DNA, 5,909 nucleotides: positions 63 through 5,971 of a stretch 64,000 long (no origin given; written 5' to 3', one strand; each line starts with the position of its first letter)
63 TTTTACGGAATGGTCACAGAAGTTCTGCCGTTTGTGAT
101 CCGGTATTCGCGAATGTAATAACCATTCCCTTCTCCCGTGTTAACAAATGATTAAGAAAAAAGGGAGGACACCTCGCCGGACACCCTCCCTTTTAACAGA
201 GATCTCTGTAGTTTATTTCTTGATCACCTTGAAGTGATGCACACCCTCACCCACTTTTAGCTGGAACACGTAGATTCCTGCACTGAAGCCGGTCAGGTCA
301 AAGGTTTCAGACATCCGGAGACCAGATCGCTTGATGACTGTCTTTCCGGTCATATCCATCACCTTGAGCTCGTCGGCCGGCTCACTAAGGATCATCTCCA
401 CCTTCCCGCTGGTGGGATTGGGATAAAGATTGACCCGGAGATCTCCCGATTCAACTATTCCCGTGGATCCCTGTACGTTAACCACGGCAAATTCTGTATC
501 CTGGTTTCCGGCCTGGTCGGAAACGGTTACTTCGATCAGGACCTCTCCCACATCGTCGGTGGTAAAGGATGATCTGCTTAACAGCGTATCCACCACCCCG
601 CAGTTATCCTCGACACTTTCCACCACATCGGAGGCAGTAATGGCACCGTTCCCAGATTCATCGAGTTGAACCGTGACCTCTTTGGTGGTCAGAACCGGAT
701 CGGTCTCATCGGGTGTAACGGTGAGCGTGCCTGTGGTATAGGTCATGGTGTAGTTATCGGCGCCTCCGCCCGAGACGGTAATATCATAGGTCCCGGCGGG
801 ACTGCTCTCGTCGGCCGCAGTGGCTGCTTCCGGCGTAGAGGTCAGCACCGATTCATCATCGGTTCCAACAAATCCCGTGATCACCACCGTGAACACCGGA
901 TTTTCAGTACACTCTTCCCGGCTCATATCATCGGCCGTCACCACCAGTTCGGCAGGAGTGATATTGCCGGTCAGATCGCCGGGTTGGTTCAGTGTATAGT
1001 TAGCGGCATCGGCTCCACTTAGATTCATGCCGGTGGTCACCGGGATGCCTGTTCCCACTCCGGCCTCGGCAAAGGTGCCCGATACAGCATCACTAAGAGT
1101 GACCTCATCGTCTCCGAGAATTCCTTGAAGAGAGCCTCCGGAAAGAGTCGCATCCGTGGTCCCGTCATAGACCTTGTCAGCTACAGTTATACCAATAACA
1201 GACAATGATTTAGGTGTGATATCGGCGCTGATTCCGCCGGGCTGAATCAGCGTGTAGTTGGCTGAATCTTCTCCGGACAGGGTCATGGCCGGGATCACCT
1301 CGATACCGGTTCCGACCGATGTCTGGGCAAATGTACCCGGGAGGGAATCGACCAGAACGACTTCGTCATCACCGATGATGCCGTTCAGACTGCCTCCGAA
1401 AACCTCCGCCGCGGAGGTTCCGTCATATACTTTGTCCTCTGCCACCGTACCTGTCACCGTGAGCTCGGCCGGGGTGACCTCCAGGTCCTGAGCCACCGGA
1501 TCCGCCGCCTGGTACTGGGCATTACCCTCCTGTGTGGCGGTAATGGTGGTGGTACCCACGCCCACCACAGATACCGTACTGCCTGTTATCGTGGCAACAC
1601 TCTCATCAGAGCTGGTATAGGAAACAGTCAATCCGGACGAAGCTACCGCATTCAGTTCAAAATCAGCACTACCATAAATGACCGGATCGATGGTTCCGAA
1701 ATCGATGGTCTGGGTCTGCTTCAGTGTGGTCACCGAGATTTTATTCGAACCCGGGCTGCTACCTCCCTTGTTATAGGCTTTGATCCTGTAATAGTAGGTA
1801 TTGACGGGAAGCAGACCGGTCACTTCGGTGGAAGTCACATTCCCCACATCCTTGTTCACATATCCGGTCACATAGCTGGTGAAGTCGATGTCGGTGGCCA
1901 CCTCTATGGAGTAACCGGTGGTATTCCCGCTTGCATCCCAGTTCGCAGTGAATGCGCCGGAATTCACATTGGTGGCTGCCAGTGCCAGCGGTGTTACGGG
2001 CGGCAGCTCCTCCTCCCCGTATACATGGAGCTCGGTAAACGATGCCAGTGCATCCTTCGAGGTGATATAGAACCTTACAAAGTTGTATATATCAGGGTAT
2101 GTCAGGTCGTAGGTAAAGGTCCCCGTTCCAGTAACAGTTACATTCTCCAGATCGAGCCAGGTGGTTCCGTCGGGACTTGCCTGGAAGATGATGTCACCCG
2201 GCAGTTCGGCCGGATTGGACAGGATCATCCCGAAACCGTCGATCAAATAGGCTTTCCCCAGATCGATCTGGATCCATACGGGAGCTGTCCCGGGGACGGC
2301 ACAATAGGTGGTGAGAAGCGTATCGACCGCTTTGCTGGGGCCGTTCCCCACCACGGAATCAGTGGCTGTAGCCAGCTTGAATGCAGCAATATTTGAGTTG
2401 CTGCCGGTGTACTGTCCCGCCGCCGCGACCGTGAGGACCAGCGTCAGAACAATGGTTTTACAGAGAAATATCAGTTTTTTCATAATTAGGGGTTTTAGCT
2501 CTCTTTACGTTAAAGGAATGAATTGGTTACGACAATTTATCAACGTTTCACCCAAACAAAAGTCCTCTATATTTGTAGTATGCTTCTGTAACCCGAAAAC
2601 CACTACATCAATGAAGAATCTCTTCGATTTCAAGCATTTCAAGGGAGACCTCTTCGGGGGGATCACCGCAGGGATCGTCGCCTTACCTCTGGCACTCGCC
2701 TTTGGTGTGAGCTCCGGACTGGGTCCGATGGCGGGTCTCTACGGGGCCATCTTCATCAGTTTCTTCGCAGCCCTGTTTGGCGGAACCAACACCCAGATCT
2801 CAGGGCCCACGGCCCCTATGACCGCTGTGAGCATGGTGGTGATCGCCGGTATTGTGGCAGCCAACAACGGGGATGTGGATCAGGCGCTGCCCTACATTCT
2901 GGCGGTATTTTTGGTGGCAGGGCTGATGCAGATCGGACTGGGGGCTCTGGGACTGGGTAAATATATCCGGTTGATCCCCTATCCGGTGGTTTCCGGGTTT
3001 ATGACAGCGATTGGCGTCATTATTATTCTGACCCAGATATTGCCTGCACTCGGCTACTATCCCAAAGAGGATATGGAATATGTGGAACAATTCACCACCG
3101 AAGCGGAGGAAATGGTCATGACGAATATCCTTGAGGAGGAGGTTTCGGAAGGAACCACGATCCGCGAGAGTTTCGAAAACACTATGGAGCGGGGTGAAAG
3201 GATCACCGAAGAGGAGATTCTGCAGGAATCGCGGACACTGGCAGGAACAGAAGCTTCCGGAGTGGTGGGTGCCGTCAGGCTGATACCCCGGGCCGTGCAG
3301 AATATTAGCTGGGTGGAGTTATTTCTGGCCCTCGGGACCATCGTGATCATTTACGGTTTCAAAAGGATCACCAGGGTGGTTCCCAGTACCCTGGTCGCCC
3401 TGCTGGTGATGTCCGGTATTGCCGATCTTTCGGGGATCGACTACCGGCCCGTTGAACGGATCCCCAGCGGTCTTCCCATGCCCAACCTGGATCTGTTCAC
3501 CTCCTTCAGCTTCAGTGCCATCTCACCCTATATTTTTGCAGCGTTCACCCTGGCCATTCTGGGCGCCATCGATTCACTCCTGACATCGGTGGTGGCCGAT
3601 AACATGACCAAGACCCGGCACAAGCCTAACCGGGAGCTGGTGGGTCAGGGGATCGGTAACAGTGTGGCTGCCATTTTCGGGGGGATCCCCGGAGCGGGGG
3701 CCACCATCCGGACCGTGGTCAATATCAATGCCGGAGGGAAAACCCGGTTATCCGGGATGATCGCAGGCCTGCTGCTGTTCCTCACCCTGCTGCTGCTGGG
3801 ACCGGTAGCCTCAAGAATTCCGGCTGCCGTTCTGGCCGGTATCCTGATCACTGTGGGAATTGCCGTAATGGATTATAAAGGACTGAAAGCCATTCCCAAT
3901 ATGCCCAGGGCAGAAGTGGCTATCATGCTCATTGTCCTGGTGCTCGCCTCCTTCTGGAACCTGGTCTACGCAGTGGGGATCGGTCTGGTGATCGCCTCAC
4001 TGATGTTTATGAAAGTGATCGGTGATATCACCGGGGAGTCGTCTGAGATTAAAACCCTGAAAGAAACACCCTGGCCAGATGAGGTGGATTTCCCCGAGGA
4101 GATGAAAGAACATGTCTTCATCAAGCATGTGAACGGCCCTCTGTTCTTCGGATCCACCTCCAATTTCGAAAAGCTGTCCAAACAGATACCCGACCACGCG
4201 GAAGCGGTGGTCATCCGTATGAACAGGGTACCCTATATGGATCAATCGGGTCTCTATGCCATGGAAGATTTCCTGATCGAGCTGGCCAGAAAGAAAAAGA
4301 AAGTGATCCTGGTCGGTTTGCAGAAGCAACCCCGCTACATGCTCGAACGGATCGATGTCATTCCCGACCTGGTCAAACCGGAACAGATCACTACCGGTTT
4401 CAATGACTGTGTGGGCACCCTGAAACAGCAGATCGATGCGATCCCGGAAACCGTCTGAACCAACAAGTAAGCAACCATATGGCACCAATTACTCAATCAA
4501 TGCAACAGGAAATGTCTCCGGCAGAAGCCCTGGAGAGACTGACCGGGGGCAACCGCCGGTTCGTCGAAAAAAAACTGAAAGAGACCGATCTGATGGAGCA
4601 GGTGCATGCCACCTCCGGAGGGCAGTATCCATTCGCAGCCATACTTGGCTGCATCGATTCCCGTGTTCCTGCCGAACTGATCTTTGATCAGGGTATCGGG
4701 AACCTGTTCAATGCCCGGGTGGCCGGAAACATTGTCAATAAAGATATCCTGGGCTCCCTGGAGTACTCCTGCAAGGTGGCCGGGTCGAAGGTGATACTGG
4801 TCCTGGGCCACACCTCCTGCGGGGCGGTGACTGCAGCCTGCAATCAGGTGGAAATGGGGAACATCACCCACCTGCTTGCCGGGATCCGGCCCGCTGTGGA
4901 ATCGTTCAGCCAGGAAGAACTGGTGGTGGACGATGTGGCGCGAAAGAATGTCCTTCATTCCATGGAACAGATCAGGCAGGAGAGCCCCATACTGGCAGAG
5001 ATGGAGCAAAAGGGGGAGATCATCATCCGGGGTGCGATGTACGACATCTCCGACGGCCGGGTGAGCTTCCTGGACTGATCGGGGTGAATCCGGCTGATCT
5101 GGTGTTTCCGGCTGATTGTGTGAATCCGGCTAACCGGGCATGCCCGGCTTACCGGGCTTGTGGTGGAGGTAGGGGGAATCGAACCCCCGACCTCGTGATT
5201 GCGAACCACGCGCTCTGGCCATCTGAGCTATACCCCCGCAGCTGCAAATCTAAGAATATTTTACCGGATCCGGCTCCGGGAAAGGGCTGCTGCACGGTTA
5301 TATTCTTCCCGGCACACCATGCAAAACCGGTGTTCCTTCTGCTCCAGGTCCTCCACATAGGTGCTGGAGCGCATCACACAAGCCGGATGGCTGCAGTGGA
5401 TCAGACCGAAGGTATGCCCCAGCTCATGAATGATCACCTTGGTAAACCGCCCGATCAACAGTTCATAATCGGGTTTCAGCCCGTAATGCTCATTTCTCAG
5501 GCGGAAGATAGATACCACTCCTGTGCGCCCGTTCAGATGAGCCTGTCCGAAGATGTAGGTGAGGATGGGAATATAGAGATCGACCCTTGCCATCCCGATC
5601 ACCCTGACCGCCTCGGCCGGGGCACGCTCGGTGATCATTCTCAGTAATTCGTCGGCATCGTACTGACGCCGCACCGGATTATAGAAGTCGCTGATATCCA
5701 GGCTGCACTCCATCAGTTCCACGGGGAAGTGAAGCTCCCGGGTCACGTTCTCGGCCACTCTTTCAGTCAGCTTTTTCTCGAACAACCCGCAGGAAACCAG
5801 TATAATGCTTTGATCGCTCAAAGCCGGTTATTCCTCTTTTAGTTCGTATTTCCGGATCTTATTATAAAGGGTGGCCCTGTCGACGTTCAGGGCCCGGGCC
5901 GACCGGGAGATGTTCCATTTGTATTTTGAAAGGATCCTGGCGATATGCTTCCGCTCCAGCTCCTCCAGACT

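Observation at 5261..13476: Seven-gene operon: orphan NrfC/NrfD redox module flanked by two membrane-anchored GcvH-like proteins, with a haem-motif kinase, sigma-54 regulator and metzincin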

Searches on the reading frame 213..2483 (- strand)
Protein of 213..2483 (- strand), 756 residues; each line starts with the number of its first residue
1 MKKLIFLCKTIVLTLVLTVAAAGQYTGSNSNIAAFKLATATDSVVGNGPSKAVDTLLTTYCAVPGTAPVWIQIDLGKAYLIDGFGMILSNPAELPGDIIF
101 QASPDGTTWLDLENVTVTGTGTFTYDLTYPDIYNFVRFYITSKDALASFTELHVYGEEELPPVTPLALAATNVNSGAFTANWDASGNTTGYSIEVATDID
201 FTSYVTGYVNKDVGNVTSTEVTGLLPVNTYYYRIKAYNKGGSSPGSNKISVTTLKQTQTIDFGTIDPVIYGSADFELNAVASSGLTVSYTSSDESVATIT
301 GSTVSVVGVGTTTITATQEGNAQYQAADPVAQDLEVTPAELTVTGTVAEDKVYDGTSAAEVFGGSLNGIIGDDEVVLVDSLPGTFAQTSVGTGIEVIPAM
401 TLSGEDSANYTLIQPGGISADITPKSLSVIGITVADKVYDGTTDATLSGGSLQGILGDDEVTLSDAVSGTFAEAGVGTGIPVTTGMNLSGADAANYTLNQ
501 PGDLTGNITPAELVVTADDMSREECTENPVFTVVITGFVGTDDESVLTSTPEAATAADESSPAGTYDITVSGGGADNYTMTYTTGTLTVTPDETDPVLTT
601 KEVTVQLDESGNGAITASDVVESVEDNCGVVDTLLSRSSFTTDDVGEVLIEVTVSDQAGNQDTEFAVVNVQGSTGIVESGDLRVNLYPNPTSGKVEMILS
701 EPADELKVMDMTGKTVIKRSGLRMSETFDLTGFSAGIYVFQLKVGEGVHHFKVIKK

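Call 17: search_protein_families(library=pfam, proteins=[window:213-2483:-], max_evalue=0.001)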
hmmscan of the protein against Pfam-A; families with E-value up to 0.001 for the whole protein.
window:213-2483:- (756 aa): 7 families
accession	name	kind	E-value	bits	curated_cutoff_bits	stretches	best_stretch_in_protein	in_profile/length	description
PF18657.6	YDG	-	2e-33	114.9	25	2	423-500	1-82/85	YDG domain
PF18676.6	MBG_2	-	1.1e-18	68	25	1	513-588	1-72/72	MBG domain (YGX type)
PF00754.31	F5_F8_type_C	-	6.9e-13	49.3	28.2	1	40-143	4-115/127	F5/8 type C domain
PF00041.27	fn3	-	2.1e-09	37.9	25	1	165-251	3-83/84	Fibronectin type III domain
PF18962.6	Por_Secre_tail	-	2.9e-09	37.5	27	1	686-749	1-69/75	Secretion system C-terminal sorting domain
PF22633.2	F5_F8_type_C_2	-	6.7e-06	27.1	27.8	1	51-129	1-82/91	NedA-like, galactose-binding domain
PF16656.11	Pur_ac_phosph_N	-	0.00014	22.8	30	1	167-246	5-86/93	Purple acid Phosphatase, N-terminal domain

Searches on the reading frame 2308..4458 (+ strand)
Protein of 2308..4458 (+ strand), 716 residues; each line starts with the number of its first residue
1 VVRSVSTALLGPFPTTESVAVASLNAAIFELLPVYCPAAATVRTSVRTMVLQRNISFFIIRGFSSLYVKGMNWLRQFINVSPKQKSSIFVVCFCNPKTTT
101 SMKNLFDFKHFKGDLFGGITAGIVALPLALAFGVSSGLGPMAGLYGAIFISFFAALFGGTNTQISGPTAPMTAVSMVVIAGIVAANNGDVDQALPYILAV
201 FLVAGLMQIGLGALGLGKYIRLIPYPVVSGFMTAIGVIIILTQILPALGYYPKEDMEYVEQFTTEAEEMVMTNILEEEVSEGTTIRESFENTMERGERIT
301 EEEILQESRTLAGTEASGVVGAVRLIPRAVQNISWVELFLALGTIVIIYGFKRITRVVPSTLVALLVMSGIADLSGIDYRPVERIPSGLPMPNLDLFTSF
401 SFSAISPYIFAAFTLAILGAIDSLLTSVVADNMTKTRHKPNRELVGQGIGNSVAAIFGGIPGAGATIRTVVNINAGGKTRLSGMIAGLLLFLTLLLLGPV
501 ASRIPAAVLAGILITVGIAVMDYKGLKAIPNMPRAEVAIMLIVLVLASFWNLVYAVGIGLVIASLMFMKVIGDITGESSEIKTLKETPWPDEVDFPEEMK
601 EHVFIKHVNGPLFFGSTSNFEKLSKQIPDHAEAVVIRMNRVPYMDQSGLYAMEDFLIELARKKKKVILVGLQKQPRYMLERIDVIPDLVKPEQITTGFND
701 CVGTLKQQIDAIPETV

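Call 17: search_protein_families(library=pfam, proteins=[window:2308-4458:+], max_evalue=0.001)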
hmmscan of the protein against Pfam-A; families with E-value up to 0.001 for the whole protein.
window:2308-4458:+ (716 aa): 3 families
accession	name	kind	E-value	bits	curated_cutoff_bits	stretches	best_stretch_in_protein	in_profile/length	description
PF00916.26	Sulfate_transp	-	1.3e-75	254.9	23.2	2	314-542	141-379/380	Sulfate permease family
PF01740.26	STAS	-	1.7e-12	47.4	22.6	1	600-684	7-93/106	STAS domain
PF00955.27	HCO3_cotransp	-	0.00038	19.7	27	0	140-355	61-258/551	HCO3- transporter integral membrane domain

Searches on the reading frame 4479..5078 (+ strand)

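Call 17: search_protein_families(library=pfam, proteins=[window:4479-5078:+], max_evalue=0.001)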
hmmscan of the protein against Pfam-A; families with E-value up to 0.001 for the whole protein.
window:4479-5078:+ (199 aa): 1 family
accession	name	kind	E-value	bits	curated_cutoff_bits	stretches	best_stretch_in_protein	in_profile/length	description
PF00484.24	Pro_CA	-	2.8e-40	138.6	25.7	1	54-195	2-156/156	Carbonic anhydrase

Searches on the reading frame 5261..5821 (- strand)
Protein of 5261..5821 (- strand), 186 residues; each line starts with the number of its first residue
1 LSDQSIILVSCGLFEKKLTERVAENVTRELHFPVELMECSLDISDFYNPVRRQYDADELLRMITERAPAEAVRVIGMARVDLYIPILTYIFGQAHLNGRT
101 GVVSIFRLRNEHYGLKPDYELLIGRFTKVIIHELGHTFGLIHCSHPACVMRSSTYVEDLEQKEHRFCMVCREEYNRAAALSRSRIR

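Call 4: search_protein_families(library=pfam, proteins=[window:5261-5821:-], max_evalue=0.01)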
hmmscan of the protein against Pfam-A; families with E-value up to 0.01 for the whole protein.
window:5261-5821:- (186 aa): 4 families
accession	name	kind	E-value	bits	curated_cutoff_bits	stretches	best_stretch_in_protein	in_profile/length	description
PF07998.17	Peptidase_M54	-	4.3e-22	79.5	24.4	1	45-175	59-193/194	Peptidase family M54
PF00413.30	Peptidase_M10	-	0.00016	22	24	1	126-154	108-136/159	Matrixin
PF25447.1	RING_ZNF598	-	0.004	17.9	27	1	137-177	15-52/90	ZNF598 RING finger domain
PF13583.11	Reprolysin_4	-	0.0088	16.2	22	0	128-168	137-173/203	Metallo-peptidase family M12B Reprolysin-like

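Call 5: search_protein_families(library=ncbifam, proteins=[window:5261-5821:-], max_evalue=0.01)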
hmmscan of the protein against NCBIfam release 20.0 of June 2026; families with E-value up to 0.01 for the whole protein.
window:5261-5821:- (186 aa): 2 families
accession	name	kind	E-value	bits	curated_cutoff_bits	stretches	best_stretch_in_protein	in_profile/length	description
NF033823.0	archmetzin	subfamily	1.1e-46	158.9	145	1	6-172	2-168/170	archaemetzincin family Zn-dependent metalloprotease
NF033824.1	Myxo_non_zincin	equivalog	1.8e-22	79.9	250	1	4-176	3-171/174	non-proteolytic archaemetzincin-like protein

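Call 74: search_protein_families(library=padloc, proteins=[window:5261-5821:-], max_evalue=0.001)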
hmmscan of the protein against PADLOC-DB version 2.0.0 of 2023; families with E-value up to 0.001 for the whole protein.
window:5261-5821:- (186 aa): 0 families
